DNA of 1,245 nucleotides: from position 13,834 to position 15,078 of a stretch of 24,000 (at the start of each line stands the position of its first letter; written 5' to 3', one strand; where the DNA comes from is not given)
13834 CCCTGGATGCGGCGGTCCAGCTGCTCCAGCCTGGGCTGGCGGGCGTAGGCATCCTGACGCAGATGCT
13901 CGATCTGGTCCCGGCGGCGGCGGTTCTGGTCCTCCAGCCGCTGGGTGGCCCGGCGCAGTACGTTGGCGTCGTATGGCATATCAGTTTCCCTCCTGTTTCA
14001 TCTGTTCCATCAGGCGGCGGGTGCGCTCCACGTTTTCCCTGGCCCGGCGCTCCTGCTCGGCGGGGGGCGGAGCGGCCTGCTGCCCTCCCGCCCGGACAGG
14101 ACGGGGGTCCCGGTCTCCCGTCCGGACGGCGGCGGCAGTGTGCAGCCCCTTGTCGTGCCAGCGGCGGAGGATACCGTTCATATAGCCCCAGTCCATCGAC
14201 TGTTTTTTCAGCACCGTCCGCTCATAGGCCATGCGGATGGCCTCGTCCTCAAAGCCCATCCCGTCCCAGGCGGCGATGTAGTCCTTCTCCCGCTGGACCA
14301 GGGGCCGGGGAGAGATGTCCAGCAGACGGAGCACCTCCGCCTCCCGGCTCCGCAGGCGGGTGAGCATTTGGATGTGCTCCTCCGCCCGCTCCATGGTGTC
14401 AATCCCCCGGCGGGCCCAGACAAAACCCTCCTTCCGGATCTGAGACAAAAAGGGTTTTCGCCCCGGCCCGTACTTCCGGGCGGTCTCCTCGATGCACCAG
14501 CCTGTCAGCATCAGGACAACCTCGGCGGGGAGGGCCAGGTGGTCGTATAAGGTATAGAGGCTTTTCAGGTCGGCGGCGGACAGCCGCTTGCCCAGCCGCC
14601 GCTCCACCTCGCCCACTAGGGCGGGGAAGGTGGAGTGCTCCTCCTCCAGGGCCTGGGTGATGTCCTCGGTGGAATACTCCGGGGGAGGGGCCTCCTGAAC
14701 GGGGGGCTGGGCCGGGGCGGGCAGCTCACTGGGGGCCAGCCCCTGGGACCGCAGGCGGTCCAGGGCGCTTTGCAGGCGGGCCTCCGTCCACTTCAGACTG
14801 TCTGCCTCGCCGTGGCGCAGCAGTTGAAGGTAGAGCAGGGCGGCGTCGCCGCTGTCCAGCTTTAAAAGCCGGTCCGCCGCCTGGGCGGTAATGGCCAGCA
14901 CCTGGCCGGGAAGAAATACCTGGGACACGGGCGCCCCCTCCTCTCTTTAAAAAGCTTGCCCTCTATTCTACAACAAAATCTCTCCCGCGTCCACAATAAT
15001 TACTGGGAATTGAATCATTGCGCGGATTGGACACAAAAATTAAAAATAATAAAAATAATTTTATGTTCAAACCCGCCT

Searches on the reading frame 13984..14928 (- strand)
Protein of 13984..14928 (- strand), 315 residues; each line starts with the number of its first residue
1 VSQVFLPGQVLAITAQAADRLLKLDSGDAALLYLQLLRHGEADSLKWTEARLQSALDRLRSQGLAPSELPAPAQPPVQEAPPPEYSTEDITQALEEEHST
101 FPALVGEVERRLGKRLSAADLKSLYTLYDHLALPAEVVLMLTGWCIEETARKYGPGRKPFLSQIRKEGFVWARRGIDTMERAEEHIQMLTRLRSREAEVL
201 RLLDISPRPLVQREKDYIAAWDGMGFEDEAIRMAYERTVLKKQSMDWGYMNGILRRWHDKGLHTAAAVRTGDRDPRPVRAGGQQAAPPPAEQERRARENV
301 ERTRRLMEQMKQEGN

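Call 73: search_protein_families(library=pfam, proteins=[window:13984-14928:-], max_evalue=0.01)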
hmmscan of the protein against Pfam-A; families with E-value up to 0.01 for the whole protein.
window:13984-14928:- (315 aa): 1 family
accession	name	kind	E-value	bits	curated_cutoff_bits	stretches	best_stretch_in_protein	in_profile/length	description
PF07261.16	DnaB_2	-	2.2e-24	85.4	22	2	208-269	10-71/74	Replication initiation and membrane attachment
